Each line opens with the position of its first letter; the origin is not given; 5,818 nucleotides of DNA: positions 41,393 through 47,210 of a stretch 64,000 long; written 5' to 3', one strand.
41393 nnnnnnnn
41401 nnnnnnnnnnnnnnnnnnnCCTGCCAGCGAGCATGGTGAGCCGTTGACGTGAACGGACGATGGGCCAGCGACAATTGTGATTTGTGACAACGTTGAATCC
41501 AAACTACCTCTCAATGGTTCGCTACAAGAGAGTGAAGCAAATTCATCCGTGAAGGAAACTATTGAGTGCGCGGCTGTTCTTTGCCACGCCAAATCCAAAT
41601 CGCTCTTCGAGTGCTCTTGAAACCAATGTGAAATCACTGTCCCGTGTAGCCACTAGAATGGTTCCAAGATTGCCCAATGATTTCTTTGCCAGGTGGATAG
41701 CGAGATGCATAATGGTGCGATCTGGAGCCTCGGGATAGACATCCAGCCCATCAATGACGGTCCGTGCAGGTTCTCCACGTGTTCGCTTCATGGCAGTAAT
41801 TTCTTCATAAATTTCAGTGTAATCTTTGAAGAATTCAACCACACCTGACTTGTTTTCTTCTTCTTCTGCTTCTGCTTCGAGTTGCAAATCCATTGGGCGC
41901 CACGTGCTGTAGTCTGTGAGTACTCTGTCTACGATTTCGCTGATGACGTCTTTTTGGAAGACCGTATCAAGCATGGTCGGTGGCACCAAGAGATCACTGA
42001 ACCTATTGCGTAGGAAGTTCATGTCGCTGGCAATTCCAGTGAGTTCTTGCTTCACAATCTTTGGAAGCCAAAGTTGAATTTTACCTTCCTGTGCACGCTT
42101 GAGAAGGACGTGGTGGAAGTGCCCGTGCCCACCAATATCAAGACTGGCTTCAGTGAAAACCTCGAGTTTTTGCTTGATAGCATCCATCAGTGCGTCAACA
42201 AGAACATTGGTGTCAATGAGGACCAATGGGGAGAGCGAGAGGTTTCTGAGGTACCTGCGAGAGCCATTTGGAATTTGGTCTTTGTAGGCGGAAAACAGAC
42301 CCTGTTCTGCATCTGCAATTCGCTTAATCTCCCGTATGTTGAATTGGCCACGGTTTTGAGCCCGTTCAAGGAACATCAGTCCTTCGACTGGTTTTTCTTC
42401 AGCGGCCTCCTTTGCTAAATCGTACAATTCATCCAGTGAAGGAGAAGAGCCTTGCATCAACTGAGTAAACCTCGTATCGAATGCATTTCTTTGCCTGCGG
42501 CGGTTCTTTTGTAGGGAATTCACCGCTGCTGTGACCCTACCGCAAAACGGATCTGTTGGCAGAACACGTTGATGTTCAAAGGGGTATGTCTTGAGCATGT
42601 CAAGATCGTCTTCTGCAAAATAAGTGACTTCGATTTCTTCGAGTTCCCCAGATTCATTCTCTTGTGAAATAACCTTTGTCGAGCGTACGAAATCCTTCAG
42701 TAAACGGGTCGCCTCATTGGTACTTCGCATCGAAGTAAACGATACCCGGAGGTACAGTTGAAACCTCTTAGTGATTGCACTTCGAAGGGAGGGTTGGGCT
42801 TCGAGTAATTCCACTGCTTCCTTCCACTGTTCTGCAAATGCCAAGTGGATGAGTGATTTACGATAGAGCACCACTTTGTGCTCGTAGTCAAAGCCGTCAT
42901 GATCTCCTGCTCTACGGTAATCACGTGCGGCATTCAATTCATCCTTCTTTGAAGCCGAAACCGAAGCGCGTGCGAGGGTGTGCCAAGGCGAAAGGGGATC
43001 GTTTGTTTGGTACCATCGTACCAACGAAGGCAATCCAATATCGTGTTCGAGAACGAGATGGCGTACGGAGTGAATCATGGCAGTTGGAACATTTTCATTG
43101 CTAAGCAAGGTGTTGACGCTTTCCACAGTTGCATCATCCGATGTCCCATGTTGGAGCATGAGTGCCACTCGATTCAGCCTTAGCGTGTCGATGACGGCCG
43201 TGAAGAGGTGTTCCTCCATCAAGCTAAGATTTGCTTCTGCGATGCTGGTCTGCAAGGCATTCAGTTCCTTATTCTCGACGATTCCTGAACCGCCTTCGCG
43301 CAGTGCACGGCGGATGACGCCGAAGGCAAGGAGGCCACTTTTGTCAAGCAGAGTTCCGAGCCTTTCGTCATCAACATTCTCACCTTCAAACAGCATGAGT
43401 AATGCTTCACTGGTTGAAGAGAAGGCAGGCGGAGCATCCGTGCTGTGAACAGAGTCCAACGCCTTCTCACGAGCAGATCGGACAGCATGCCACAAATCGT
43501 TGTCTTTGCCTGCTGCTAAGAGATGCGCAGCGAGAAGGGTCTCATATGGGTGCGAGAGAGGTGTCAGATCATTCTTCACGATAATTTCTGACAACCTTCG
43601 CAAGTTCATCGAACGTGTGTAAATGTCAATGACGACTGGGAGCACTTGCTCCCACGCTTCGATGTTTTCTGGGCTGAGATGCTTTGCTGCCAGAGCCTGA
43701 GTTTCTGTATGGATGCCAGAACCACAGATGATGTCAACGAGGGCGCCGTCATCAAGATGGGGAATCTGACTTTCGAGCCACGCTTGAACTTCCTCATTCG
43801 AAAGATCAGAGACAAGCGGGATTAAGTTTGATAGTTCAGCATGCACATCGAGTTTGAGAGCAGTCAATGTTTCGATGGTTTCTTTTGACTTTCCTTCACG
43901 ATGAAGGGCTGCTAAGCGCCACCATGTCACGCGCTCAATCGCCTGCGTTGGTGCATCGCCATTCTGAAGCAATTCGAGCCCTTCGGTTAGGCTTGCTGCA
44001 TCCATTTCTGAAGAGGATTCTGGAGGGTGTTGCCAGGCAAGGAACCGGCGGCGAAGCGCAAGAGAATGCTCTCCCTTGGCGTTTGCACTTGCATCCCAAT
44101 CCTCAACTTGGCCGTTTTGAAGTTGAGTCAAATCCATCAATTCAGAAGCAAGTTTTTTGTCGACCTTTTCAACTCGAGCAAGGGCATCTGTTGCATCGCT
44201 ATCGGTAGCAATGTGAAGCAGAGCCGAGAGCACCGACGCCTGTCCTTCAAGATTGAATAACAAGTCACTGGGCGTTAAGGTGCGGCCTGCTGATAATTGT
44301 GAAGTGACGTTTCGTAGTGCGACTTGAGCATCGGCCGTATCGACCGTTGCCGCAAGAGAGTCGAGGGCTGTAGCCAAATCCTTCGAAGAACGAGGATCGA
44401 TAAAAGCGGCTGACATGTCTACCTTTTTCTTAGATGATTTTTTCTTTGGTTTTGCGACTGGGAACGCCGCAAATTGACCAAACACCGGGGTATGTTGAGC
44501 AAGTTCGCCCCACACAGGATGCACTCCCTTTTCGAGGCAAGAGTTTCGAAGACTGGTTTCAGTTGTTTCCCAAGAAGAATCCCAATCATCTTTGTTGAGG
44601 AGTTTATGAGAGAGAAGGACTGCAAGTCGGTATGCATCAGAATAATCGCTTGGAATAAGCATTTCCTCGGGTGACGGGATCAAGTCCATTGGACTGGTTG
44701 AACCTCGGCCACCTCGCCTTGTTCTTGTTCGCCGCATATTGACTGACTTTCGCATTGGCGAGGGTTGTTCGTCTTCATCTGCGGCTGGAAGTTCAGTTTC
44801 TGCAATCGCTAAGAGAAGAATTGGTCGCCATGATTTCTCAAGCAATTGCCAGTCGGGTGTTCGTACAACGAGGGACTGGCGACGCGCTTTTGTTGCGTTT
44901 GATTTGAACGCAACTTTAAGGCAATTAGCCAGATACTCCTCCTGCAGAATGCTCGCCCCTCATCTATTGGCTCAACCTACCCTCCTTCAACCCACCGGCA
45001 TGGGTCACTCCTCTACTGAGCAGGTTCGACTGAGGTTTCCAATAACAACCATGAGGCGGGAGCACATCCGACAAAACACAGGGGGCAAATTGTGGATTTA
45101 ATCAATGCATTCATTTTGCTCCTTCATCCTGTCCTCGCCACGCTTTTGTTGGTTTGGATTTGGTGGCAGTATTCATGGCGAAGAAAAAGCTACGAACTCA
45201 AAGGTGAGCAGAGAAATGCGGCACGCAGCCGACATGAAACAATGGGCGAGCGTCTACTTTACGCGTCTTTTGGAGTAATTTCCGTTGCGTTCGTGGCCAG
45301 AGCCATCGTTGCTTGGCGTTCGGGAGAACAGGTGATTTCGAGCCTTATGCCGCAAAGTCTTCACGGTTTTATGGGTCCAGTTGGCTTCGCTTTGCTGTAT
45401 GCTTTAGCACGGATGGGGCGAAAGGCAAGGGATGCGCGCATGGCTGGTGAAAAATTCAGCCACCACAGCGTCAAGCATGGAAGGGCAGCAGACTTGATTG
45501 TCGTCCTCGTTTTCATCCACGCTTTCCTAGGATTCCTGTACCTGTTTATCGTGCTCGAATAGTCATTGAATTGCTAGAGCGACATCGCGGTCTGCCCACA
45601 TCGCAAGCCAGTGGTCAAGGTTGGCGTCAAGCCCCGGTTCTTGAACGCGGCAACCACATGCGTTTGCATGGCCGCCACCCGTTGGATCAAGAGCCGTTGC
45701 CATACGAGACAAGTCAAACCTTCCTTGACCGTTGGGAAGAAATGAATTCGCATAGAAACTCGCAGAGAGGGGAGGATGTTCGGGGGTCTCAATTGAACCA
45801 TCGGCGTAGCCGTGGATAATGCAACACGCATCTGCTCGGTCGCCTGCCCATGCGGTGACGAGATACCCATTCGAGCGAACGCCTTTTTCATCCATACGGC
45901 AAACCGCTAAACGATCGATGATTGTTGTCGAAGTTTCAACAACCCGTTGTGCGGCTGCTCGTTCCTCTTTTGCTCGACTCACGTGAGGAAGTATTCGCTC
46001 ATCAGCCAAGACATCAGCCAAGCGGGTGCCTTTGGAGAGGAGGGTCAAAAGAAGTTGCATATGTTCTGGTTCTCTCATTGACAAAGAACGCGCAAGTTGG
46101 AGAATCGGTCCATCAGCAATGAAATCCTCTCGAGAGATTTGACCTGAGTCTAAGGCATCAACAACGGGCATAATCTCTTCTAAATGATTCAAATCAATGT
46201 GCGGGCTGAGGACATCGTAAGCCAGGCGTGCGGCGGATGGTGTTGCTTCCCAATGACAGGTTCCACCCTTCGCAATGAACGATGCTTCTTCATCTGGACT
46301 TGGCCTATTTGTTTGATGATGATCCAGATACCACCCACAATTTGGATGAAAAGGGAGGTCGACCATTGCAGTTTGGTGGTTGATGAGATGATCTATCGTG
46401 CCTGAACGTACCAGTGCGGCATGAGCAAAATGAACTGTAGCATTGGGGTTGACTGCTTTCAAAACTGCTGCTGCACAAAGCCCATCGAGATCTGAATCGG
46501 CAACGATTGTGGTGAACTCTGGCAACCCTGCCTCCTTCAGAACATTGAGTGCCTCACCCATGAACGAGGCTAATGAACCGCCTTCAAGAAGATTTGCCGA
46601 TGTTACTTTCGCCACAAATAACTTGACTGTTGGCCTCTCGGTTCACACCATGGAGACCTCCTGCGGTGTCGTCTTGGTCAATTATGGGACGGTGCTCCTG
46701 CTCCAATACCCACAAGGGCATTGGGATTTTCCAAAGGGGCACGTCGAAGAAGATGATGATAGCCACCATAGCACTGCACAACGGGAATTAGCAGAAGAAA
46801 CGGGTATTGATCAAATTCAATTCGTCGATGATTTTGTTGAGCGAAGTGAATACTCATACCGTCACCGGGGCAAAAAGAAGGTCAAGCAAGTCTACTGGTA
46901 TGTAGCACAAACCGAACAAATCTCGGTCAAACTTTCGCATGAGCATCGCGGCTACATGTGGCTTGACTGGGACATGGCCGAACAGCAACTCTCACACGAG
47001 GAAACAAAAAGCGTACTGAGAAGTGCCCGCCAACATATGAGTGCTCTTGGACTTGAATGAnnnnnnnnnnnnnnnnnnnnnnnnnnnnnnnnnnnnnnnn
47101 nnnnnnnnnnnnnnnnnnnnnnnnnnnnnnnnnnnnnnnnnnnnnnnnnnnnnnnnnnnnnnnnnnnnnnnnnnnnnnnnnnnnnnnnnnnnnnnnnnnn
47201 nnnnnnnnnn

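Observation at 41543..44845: Solitary ~1100-aa helical-repeat protein ending in a split PIN-like nuclease domain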

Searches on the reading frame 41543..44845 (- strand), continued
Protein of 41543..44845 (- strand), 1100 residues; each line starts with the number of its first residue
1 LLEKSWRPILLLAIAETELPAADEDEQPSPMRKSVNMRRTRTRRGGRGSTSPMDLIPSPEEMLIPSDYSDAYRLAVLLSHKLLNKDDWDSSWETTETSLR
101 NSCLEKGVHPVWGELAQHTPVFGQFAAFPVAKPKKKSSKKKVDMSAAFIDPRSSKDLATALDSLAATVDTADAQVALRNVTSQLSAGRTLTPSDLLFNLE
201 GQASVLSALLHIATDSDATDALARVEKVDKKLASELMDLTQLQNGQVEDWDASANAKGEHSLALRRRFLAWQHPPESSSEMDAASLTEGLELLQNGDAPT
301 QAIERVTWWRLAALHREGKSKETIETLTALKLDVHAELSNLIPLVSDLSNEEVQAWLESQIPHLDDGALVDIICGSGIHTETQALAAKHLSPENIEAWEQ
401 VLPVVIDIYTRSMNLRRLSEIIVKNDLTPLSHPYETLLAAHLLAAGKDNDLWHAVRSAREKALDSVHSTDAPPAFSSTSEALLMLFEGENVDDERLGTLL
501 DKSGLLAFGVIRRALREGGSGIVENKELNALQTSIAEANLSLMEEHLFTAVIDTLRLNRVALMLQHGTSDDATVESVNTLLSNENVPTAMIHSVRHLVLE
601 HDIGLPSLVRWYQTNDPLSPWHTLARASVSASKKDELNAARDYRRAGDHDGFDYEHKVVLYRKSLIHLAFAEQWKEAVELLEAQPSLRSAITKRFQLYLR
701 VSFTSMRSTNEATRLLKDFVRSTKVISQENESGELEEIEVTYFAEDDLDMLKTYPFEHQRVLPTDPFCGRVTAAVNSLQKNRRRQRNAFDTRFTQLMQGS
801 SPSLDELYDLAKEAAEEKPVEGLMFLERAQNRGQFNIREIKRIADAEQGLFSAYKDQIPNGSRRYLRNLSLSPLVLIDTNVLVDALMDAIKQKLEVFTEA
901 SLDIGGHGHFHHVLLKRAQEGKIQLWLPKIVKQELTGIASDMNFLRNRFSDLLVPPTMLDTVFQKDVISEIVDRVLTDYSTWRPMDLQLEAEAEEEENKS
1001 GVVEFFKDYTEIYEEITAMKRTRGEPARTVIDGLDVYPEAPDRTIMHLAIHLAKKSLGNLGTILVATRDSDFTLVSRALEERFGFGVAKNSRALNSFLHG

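Call 44: search_protein_representatives(alignment_id=A1)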
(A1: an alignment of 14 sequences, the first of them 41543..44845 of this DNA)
Query: 14 sequences, 1133 profile positions. Proteins with E-value up to 0.001 (for the whole library): 225; up to 1e-10: 172; up to 1e-30: 81. The best 150 are listed.
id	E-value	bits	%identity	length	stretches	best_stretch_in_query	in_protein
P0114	0.0e+00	1837.0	-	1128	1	6-1132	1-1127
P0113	0.0e+00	1447.3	-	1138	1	2-1132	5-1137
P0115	0.0e+00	1379.5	-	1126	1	1-1131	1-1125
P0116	0.0e+00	1178.8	-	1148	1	6-1132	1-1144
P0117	0.0e+00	1102.6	-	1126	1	1-1132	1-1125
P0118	0.0e+00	1068.2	-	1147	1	2-1132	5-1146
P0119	0.0e+00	1018.4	-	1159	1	17-1132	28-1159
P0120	5.3e-287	971.5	-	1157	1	2-1131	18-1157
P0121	1.3e-252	857.7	-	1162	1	3-1131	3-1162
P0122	2.4e-251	853.5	-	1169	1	3-1132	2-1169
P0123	2.1e-237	807.3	-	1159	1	3-1132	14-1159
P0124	7.2e-233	792.3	-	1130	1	2-1131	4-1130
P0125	7.6e-230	782.3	-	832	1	299-1132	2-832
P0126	3.9e-229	779.9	-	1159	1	3-1131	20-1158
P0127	3.5e-224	763.5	-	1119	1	3-1129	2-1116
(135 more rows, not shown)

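Call 47: find_related_loci(query=A1, collection=genome_contigs, flank=6000)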
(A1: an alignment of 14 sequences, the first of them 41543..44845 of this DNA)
Query A1 (1100 aa) in genome_contigs; peptide patterns used: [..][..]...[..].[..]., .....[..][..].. (x = any residue, [..] = any of these).
600 stretches matched a pattern (row limit reached: there are more); 83 encode a relative of the query (tblastn E <= 1e-3); the best 80 are kept; 79 distinct loci.
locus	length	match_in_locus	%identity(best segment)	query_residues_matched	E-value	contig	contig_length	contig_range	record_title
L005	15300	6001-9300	96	1-1100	0e+0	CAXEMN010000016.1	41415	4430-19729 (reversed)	MAG TPA_asm: uncultured Candidatus Poseidoniales archaeon isolate ERR598963_concoct_97 genome assembly, contig: ERZ83144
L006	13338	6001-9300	80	1-1100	0e+0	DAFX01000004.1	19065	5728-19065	MAG TPA_asm: Euryarchaeota archaeon UBA433 UBA433_contig_5406, whole genome shotgun sequence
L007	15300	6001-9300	80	1-1100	0e+0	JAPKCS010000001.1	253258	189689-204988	MAG: Candidatus Poseidoniaceae archaeon isolate ANT-70 NODE_2_length_253258_cov_16.196629, whole genome shotgun sequence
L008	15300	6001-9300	80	1-1100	0e+0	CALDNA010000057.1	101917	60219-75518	MAG TPA_asm: uncultured euryarchaeote isolate ERR599035_bin.45_CONCOCT_v1.1_MAG genome assembly, contig: ERZ840559.24, w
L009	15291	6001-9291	61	1-1097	0e+0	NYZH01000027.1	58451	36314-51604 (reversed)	MAG: Methanobacteriota archaeon isolate ARS60 5677, whole genome shotgun sequence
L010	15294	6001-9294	62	1-1098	0e+0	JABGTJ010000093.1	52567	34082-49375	MAG: Methanobacteriota archaeon isolate SI034_bin128 k141_611390, whole genome shotgun sequence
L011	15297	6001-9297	63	1-1098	0e+0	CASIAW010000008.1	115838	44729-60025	MAG: Candidatus Poseidoniaceae archaeon isolate FRAM_WSC20_S26_SRF_bin_100_1 genome assembly, contig: FRAM_WSC20_S26_SW_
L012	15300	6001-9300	81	1-1100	0e+0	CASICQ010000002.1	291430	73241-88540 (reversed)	MAG: Candidatus Poseidoniaceae archaeon isolate FRAM_WSC20_S10_BML_bin_147_1 genome assembly, contig: FRAM_WSC20_S10_BML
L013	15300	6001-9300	79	1-1100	0e+0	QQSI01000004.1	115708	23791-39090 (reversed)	MAG: Candidatus Poseidoniales archaeon isolate bin_35 U_43220-4, whole genome shotgun sequence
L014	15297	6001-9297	62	1-1098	0e+0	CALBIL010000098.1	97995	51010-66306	MAG TPA_asm: uncultured euryarchaeote isolate ERR2206762_bin.189_CONCOCT_v1.1_MAG genome assembly, contig: ERZ887853.37,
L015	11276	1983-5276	60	1-1098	0e+0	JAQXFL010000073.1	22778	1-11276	MAG: Candidatus Poseidoniaceae archaeon isolate cluster3-bin.87 k119_522547, whole genome shotgun sequence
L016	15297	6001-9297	62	1-1098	0e+0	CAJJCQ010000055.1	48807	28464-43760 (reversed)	uncultured Candidatus Poseidoniales archaeon isolate FRAM18_bin097 genome assembly, contig: FRAM17_bin097-55, whole geno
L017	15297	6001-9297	61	1-1098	0e+0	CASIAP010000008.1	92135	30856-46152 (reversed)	MAG: Candidatus Poseidoniaceae archaeon isolate FRAM_WSC20_S10_SRF_bin_132_1 genome assembly, contig: FRAM_WSC20_S10_SW_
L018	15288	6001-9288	53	1-1098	0e+0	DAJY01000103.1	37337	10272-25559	MAG TPA_asm: Euryarchaeota archaeon UBA242 UBA242_contig_497, whole genome shotgun sequence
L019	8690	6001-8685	63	1-894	0e+0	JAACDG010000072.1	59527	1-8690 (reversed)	MAG: Methanobacteriota archaeon isolate HS5BWF_bin.1 HS5bwf_k87_841812_1_59527, whole genome shotgun sequence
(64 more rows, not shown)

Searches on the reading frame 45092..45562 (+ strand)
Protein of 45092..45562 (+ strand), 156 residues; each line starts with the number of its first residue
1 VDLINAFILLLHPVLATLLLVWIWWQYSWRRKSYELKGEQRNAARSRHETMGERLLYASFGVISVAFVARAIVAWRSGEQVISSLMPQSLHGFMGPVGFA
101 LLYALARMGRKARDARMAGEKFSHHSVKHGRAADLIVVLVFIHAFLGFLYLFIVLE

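Call 16: search_protein_families(library=pfam, proteins=[window:45092-45562:+], max_evalue=0.001)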
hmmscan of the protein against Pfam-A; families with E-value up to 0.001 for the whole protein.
window:45092-45562:+ (156 aa): 0 families

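Call 68: search_protein_families(library=pfam, proteins=[window:45092-45562:+], max_evalue=10)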
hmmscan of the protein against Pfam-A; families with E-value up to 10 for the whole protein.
window:45092-45562:+ (156 aa): 3 families
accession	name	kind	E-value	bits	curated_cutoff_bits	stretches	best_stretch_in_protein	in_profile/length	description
PF13301.11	DUF4079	-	0.0017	19.1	31.4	2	93-152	8-73/141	Protein of unknown function (DUF4079)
PF11846.14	Wzy_C_2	-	0.13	12.6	28.5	1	8-49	59-99/191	Virulence factor membrane-bound polymerase, C-terminal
PF01292.26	Ni_hydr_CYTB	-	0.4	10.9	30.1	1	8-153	40-168/179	Prokaryotic cytochrome b561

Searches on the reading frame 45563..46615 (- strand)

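Call 16: search_protein_families(library=pfam, proteins=[window:45563-46615:-], max_evalue=0.001)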
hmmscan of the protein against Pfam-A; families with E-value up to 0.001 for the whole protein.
window:45563-46615:- (350 aa): 0 families

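Call 68: search_protein_families(library=pfam, proteins=[window:45563-46615:-], max_evalue=10)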
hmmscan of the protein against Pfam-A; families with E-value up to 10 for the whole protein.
window:45563-46615:- (350 aa): 1 family
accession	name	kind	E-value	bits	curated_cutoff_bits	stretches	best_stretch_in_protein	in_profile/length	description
PF01368.27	DHH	-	0.062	14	28.1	1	36-139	3-104/125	DHH family, N-terminal domain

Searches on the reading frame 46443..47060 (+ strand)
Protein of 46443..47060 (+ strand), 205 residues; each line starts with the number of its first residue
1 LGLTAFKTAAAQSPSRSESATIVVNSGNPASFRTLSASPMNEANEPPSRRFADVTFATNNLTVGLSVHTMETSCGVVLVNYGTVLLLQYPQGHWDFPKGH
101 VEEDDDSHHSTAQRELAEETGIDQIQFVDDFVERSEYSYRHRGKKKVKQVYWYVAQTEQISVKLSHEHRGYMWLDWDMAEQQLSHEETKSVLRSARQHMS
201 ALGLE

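Call 16: search_protein_families(library=pfam, proteins=[window:46443-47060:+], max_evalue=0.001)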
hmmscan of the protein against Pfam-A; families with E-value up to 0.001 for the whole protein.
window:46443-47060:+ (205 aa): 1 family
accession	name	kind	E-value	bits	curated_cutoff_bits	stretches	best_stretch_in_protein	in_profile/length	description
PF00293.34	NUDIX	-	1.6e-17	64.2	21.1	1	74-185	6-124/134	NUDIX domain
